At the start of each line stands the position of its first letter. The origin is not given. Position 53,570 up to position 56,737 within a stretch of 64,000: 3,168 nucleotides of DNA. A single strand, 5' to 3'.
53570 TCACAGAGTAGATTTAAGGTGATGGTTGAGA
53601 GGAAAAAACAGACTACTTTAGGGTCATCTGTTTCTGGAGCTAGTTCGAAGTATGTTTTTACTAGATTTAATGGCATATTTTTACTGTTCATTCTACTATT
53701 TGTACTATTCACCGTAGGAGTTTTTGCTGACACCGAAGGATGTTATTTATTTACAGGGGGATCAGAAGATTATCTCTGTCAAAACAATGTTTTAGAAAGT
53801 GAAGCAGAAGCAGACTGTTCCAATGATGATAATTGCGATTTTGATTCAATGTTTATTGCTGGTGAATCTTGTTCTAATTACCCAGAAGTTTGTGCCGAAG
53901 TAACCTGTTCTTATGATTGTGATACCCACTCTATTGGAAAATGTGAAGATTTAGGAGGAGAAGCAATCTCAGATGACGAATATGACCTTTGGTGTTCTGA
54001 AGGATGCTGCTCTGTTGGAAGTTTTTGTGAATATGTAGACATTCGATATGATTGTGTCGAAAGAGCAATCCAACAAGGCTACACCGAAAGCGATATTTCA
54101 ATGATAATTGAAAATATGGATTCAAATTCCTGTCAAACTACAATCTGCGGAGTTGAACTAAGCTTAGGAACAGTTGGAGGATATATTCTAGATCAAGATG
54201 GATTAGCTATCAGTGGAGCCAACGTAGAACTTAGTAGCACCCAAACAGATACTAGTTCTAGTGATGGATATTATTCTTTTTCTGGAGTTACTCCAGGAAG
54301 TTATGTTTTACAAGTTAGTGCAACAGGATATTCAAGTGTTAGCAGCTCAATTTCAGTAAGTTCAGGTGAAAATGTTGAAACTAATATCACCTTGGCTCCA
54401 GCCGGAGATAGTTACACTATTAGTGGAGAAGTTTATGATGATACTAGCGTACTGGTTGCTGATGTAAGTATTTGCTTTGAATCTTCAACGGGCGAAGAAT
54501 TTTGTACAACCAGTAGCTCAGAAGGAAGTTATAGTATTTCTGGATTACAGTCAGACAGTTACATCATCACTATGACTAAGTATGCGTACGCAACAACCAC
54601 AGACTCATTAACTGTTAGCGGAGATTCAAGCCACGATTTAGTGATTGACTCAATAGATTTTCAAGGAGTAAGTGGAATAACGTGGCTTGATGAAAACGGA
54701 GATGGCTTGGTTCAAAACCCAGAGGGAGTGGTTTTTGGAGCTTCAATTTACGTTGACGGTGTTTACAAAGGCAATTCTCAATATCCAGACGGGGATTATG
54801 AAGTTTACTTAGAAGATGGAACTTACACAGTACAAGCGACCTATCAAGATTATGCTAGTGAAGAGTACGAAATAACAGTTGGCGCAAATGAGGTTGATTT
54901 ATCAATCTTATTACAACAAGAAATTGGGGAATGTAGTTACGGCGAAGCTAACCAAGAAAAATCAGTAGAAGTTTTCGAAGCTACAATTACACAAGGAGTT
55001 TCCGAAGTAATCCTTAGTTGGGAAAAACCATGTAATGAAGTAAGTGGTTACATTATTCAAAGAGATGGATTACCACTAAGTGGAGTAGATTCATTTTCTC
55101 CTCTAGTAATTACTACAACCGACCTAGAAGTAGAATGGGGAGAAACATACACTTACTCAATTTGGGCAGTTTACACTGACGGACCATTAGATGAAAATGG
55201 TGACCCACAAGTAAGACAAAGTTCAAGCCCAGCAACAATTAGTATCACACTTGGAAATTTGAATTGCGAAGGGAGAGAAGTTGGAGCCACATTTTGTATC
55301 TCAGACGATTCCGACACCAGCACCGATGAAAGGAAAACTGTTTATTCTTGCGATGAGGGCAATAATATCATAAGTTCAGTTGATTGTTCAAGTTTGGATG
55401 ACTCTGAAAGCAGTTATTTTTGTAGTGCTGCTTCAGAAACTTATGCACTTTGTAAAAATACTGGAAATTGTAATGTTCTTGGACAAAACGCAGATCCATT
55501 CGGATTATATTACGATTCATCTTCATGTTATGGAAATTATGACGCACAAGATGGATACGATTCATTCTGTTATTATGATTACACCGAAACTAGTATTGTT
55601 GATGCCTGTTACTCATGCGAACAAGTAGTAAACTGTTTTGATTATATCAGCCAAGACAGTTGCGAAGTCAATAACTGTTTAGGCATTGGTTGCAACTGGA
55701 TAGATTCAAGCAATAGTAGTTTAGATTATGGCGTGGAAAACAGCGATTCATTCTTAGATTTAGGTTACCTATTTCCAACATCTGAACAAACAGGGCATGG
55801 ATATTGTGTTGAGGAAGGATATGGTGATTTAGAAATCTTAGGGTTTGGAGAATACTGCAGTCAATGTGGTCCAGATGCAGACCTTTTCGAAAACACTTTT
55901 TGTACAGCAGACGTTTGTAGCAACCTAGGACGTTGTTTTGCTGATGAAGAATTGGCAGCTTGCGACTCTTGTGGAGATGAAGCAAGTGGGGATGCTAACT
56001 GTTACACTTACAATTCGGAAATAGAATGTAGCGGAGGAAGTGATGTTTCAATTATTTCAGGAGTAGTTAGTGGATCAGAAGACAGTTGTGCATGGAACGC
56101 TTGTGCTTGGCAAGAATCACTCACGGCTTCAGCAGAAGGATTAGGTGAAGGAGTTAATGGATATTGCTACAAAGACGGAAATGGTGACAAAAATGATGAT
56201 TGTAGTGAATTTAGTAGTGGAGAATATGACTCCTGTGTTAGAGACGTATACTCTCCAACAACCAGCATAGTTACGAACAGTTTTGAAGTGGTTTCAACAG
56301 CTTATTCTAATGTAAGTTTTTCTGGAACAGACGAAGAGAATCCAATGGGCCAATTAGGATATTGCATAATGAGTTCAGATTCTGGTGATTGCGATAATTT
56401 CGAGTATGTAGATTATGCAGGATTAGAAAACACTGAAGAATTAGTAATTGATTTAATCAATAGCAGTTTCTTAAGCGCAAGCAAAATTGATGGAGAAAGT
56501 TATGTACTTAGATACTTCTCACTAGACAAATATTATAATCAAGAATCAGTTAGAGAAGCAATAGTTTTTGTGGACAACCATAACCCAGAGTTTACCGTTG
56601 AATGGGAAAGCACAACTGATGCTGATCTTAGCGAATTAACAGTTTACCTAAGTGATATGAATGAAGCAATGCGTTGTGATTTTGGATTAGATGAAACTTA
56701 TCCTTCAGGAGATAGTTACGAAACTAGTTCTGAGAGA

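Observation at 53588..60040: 2150-aa Cys-rich, multi-domain surface protein heading the pilin cluster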

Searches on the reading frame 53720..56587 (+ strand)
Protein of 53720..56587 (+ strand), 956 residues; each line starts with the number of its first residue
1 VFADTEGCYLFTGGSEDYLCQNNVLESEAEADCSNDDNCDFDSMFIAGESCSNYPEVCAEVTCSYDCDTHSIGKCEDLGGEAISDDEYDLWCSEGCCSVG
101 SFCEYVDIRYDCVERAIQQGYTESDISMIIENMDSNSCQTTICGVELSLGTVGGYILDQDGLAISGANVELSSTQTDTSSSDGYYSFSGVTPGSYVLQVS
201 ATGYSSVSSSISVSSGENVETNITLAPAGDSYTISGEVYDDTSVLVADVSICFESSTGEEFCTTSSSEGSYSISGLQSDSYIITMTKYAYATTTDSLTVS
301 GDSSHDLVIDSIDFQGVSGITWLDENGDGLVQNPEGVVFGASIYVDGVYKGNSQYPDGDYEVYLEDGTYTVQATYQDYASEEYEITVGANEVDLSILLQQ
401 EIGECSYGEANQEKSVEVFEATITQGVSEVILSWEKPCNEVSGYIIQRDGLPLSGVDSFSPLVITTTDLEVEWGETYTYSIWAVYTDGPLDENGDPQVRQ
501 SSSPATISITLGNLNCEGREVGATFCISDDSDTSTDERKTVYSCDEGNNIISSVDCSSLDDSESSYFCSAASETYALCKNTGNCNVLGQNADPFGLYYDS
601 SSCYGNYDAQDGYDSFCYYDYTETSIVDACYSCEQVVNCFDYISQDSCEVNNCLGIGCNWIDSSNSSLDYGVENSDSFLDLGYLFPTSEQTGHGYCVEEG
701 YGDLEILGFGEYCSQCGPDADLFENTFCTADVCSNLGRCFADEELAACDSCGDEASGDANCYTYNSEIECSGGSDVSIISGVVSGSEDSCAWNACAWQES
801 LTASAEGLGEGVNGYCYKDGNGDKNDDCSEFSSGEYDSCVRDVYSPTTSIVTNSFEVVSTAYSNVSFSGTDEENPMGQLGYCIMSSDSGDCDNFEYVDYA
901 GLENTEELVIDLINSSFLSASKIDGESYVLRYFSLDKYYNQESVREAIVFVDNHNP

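Call 49: predict_structure(alignment_id=A2)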
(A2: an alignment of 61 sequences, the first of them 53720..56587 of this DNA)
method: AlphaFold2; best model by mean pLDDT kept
length: 956 residues; sequences in the alignment: 61
mean_pLDDT: 84.4   pTM: 0.56
mean pLDDT of the five models: 84.4, 83.9, 83.4, 82.9, 82.8
residues with pLDDT >= 90: 385; 70-90: 472; 50-70: 69; < 50: 30
segments of 3 or more residues with pLDDT < 50: 665-681, 804-811
pLDDT, mean of each block of 10 residues (from residue 1): 73 92 91 92 92 93 95 94 92 91 89 90 90 80 76 91 91 82 89 85 85 86 80 92 90 88 91 89 88 90 92 83 82 75 88 85 89 86 87 88 82 93 93 92 91 80 89 93 87 80 95 90 87 83 93 91 85 86 63 59 81 83 70 81 84 81 51 43 52 71 56 74 64 80 84 87 89 87 88 90 50 82 94 91 93 83 91 93 82 91 92 88 86 95 91 82
secondary structure, 60 per line:
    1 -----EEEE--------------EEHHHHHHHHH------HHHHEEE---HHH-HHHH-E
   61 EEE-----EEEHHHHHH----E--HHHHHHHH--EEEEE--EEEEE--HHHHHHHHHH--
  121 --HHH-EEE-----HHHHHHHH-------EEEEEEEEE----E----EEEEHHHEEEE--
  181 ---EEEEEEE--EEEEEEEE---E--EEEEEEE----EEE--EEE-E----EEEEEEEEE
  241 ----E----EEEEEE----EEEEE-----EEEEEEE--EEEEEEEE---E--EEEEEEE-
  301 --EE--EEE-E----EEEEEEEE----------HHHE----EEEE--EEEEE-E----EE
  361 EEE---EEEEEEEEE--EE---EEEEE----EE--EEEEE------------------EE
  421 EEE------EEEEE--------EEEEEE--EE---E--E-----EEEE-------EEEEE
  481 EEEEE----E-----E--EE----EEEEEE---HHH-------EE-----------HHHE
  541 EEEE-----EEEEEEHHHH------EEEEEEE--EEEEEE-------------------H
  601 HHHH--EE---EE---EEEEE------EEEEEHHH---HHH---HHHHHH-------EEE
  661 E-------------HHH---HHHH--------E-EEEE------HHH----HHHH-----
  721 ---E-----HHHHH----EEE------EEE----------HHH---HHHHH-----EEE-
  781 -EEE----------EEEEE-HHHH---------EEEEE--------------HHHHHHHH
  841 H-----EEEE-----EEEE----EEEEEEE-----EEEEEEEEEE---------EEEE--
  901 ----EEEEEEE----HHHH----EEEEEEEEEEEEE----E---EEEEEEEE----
elements in order (helices of 4 or more, strands of 3 or more residues): E6-9 H26-34 H41-44 E45-47 H55-58 E60-63 E69-71 H72-77 H85-92 E95-99 E102-106 H109-118 E127-129 H135-142 E150-158 E168-171 E175-178 E184-190 E193-200 E207-213 E218-220 E223-225 E232-240 E250-255 E260-264 E270-276 E279-286 E293-299 E307-309 E316-323 E342-345 E348-352 E359-363 E367-375 E383-387 E396-400 E419-423 E430-434 E443-448 E465-468 E476-485 E505-510 E540-544 E550-555 H556-559 E566-572 E575-580 H600-604 E617-621 E628-632 H645-650 E658-661 H681-684 E695-698 H712-715 H730-734 E739-741 E748-750 H767-771 E777-779 E782-784 E795-799 H801-804 E814-818 H833-841 E847-850 E856-859 E864-870 E876-885 E895-898 E905-911 H916-919 E924-936 E945-952

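Call 53: fold_search(model_id=the predicted structure, library=pdb)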
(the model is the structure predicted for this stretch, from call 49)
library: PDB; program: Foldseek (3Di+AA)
matches with E <= 10: 1854; with E <= 0.001: 239
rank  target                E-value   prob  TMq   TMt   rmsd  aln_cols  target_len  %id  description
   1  6fwv_B                1.1e-14  1.00  0.11  0.18  15.7       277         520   15  The Bacillus anthracis TIE protein (released 2018-08-08)
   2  6fwv_A                8.4e-14  1.00  0.11  0.18  16.1       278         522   15  The Bacillus anthracis TIE protein (released 2018-08-08)
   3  4oq1                  6.2e-10  1.00  0.13  0.27  13.4       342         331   12  Structure of the Streptococcal ancillary pilin (released 2014-04-23)
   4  9fly_A                4.2e-09  0.99  0.09  0.10  81.1       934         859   10  CryoEM structure of the base (4151-5009) in the grappling hook protein A (GhpA) in the bacterium Aureispira sp. CCB-QB (released 2024-10-16)
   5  6fb3_A                6.8e-09  1.00  0.08  0.04  33.7       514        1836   10  Teneurin 2 Partial Extracellular Domain (released 2018-03-28)
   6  5f44_C                7.6e-09  1.00  0.10  0.31  10.8       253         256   12  Crystal structure of shaft pilin spaA from Lactobacillus rhamnosus GG (released 2016-07-20)
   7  5j4m_A                1.2e-08  1.00  0.10  0.29  10.5       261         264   11  Crystal structure of shaft pilin SpaA from Lactobacillus rhamnosus GG - E269A/D295N double mutant (released 2016-07-20)
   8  3kpt_B                1.3e-08  1.00  0.08  0.20  19.2       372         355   10  Crystal structure of BcpA, the major pilin subunit of Bacillus cereus (released 2009-11-24)
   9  6mfa                  1.6e-08  1.00  0.08  0.21  26.3       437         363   11  Fragment of human fibronectin containing the 4th-7th type III domains (released 2019-09-18)
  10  4pbx                  1.6e-08  1.00  0.08  0.13  21.2       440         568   11  Crystal structure of the six N-terminal domains of human receptor protein tyrosine phosphatase sigma (released 2014-11-12)
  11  5hts_C                2.0e-08  1.00  0.10  0.31  10.1       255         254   12  Crystal structure of shaft pilin spaA from Lactobacillus rhamnosus GG - D295N mutant (released 2016-07-20)
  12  8ave_B                2.0e-08  1.00  0.07  0.11  19.6       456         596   12  Human leptin in complex with the human LEP-R ectodomain fused to a C-terminal trimeric isoleucine GCN4 zipper (2:2 mod (released 2023-04-05)
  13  5f44_B                2.3e-08  1.00  0.10  0.29  10.4       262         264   11  Crystal structure of shaft pilin spaA from Lactobacillus rhamnosus GG (released 2016-07-20)
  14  5hts_E                2.8e-08  1.00  0.11  0.32  10.1       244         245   13  Crystal structure of shaft pilin spaA from Lactobacillus rhamnosus GG - D295N mutant (released 2016-07-20)
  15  5f44_A                3.0e-08  1.00  0.10  0.30   9.9       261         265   12  Crystal structure of shaft pilin spaA from Lactobacillus rhamnosus GG (released 2016-07-20)
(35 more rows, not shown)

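Call 55: search_solved_structures(query=A2, max_evalue=1)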
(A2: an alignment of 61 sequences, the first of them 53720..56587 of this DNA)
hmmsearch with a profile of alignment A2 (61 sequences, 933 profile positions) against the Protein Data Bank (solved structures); distinct sequences matched with E-value up to 1: 31.
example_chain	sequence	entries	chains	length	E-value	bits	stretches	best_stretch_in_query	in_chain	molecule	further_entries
9c7v_B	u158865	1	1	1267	5.8e-22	81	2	152-288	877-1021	BOS complex subunit NOMO2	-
9c7u_B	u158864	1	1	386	6.2e-08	34.6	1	151-290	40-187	BOS complex subunit NOMO2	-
3mn8_A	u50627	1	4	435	4.9e-06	28.3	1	222-319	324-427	LP15968p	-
4wi0_B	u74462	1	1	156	7.9e-06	27.6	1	157-223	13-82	Cellulosomal scaffoldin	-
9gbc_A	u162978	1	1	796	8.2e-06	27.5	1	153-314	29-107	TonB-linked outer membrane receptor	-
4u3s_B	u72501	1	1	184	9.5e-06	27.3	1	157-223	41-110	Cellulosomal scaffoldin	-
2nsm_A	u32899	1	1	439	2e-05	26.3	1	150-230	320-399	Carboxypeptidase N catalytic chain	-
10ps_A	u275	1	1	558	0.00029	22.4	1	240-293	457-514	Serine-aspartate repeat-containing protein D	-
1h8l_A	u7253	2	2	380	0.00057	21.5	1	234-312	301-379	CARBOXYPEPTIDASE GP180 RESIDUES 503-882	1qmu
5aq0_A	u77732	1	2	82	0.0013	20.3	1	153-227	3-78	CARBOXYPEPTIDASE D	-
9hfj_A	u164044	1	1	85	0.0022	19.5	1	232-301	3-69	SusC homolog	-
8qox_B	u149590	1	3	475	0.0025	19.3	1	144-233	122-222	Conserved membrane protein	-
2qf4_A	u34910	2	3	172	0.0027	19.2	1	207-307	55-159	Cell shape determining protein MreC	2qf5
2w1n_A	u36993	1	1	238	0.004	18.7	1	410-496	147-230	O-GLCNACASE NAGJ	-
1uwy_A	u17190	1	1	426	0.0098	17.4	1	233-307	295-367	CARBOXYPEPTIDASE M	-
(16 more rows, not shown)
